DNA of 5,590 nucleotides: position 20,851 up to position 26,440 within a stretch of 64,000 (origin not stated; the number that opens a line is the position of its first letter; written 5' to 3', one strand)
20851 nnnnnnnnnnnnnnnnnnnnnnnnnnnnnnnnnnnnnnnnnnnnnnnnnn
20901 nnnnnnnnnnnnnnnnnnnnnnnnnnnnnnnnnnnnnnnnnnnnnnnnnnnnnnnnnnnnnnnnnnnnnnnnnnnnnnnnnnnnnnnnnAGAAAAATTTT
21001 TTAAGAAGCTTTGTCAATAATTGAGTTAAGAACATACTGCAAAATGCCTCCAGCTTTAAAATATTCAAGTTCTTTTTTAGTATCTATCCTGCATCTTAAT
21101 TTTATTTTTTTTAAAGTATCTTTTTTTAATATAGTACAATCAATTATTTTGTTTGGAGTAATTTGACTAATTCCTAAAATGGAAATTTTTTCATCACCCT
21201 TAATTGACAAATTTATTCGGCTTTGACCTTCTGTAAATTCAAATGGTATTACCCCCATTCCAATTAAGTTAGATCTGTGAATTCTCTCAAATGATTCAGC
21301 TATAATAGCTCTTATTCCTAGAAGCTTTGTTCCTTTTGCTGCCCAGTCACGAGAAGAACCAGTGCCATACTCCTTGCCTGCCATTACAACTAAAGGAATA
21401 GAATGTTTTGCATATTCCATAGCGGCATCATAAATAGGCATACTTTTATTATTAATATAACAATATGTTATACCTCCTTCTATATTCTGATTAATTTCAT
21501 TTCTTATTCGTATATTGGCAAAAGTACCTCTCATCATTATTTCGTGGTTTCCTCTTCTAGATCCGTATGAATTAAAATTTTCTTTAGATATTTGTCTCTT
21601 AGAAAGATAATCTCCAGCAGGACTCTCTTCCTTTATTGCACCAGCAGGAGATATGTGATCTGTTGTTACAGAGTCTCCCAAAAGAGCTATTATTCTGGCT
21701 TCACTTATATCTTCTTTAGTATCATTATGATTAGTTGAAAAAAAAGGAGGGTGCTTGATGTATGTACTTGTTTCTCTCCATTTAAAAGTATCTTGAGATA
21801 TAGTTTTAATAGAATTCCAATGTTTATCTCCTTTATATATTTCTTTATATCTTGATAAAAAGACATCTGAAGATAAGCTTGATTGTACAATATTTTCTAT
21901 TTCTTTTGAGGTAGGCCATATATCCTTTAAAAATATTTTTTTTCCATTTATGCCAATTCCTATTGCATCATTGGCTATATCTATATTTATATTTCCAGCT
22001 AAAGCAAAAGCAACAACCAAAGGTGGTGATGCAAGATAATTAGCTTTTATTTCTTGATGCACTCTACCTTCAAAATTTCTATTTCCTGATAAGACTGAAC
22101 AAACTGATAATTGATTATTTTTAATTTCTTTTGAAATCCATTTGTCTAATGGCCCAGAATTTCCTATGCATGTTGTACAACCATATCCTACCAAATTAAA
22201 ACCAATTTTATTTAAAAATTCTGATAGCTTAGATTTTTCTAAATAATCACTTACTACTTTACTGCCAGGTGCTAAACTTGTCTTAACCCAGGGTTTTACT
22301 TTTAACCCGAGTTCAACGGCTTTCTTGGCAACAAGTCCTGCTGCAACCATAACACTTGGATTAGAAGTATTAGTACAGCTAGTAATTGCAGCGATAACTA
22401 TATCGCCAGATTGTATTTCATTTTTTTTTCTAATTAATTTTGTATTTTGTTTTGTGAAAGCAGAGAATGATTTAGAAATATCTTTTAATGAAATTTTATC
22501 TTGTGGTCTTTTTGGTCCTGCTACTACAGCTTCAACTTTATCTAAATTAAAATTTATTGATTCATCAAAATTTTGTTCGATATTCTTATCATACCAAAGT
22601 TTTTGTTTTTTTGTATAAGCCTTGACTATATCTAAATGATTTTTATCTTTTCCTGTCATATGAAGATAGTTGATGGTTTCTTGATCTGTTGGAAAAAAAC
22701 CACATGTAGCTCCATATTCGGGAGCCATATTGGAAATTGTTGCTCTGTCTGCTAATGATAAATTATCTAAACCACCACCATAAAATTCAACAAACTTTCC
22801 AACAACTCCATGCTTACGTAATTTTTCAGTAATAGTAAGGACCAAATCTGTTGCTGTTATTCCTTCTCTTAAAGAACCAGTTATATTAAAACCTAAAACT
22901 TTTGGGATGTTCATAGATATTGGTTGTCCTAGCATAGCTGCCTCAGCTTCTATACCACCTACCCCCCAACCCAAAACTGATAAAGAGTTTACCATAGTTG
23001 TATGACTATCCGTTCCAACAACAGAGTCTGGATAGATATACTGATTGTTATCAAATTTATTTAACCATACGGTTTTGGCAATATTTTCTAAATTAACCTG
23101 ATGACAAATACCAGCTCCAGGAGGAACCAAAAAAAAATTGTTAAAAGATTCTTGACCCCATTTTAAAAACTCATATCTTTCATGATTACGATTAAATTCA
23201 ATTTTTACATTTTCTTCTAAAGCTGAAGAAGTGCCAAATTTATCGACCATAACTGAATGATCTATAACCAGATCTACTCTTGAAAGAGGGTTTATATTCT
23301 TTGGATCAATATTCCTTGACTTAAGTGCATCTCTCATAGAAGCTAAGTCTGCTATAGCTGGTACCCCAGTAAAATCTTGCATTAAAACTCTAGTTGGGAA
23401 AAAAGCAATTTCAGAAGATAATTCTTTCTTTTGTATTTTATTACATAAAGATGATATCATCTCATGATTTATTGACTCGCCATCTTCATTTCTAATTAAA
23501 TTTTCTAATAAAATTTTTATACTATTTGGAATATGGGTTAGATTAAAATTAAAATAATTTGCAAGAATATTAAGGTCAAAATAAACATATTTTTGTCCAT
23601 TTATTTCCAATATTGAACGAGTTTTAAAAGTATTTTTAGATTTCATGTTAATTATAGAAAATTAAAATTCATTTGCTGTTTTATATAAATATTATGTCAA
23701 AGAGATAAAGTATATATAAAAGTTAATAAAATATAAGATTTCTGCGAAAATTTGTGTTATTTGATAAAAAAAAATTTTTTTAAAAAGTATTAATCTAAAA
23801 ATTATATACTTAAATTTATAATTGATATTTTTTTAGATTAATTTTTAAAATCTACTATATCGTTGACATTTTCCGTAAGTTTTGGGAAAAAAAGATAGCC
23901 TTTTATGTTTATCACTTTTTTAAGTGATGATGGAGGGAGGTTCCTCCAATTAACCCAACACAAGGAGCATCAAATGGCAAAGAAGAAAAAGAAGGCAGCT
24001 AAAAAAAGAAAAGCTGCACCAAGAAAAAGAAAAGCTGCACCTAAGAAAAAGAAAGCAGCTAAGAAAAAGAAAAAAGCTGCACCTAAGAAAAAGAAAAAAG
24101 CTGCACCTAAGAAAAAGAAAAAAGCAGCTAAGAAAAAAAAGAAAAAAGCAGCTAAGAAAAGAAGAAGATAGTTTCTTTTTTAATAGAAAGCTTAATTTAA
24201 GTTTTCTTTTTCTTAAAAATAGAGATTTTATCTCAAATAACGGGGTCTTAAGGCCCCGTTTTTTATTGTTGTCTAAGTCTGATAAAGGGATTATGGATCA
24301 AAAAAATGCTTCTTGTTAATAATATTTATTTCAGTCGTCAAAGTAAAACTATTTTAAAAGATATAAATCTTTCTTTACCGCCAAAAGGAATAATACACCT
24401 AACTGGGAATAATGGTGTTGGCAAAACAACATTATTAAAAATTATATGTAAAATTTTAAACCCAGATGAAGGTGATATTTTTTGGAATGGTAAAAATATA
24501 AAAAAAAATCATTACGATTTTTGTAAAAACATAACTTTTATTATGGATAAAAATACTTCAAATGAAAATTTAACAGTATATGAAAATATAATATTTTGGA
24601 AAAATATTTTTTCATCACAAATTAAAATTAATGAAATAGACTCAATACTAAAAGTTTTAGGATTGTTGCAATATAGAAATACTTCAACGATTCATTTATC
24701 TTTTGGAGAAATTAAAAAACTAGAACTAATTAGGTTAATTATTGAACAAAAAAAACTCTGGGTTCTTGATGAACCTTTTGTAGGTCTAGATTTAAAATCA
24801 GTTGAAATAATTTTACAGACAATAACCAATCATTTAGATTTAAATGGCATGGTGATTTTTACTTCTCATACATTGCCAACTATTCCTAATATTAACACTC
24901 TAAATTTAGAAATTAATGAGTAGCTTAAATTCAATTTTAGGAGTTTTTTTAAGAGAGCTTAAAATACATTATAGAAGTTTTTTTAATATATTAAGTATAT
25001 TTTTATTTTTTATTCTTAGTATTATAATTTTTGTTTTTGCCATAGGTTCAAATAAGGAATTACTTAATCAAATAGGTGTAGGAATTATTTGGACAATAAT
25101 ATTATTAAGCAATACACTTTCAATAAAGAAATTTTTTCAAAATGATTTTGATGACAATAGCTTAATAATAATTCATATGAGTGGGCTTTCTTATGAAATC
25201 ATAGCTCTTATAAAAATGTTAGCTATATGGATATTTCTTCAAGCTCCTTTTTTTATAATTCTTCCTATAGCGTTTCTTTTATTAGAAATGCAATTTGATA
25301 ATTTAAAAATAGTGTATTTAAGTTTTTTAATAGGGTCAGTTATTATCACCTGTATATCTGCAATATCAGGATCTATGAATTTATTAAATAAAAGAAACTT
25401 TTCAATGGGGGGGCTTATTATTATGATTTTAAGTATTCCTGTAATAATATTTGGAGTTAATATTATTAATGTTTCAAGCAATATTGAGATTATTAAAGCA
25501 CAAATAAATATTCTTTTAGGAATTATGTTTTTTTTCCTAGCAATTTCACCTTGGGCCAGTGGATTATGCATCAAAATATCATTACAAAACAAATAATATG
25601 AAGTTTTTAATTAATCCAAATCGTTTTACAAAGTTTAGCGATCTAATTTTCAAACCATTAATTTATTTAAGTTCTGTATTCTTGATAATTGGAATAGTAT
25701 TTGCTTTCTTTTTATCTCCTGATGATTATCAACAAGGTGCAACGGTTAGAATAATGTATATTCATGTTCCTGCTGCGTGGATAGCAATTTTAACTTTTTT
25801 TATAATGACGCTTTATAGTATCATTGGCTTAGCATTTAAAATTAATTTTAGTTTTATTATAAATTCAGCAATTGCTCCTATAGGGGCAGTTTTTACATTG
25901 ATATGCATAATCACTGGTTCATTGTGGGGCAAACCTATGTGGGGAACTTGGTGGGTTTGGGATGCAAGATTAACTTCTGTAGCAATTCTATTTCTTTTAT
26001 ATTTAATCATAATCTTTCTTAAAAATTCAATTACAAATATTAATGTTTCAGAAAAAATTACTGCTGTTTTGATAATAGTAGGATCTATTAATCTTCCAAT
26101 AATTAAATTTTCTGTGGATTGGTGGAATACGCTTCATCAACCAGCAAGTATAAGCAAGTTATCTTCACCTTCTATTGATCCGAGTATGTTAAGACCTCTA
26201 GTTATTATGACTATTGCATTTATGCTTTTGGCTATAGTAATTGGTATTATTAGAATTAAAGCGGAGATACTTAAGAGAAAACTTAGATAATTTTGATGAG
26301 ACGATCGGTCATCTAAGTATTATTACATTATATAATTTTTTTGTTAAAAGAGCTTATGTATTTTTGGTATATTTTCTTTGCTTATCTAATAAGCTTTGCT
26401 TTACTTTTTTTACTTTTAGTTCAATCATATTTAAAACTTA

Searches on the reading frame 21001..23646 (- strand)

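Call 17: search_protein_families(library=pfam, proteins=[window:21001-23646:-], max_evalue=0.0001)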
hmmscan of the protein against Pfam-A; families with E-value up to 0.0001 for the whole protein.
window:21001-23646:- (881 aa): 2 families
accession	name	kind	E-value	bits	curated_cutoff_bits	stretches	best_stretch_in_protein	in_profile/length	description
PF00330.25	Aconitase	-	8.8e-164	546.3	28.7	1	77-551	13-463/463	Aconitase family (aconitate hydratase)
PF00694.25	Aconitase_C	-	2.5e-41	141.5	22.8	1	680-806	4-130/131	Aconitase C-terminal domain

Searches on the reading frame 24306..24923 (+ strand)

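Call 17: search_protein_families(library=pfam, proteins=[window:24306-24923:+], max_evalue=0.0001)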
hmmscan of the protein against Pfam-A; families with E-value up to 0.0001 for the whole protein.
window:24306-24923:+ (205 aa): 2 families
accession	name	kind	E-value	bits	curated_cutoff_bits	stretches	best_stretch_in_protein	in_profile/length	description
PF00005.33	ABC_tran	-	2.9e-28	99.6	25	1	17-158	1-136/137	ABC transporter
PF13304.12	AAA_21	-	3.1e-07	31.2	27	0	130-188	237-298/304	AAA domain, putative AbiEii toxin, Type IV TA system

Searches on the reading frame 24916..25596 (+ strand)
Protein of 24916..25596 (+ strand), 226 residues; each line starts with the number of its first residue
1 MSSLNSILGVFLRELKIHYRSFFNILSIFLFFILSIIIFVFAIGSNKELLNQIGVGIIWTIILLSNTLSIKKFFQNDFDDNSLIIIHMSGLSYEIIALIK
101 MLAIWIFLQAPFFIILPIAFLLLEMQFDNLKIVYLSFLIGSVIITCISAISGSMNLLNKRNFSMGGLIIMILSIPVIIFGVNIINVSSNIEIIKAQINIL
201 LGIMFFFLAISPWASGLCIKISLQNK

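Call 17: search_protein_families(library=pfam, proteins=[window:24916-25596:+], max_evalue=0.0001)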
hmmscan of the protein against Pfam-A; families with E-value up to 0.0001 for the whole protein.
window:24916-25596:+ (226 aa): 1 family
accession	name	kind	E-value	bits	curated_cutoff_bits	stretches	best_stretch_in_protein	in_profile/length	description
PF03379.19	CcmB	-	1.7e-35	122.8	24.9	1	9-220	3-214/215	CcmB protein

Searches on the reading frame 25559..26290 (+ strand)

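Call 17: search_protein_families(library=pfam, proteins=[window:25559-26290:+], max_evalue=0.0001)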
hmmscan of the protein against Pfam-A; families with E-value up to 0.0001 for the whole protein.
window:25559-26290:+ (243 aa): 1 family
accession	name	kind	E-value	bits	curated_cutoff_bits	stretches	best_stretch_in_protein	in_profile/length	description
PF01578.25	Cytochrom_C_asm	-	7.7e-36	124.2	29.9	1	30-193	37-212/212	Cytochrome C assembly protein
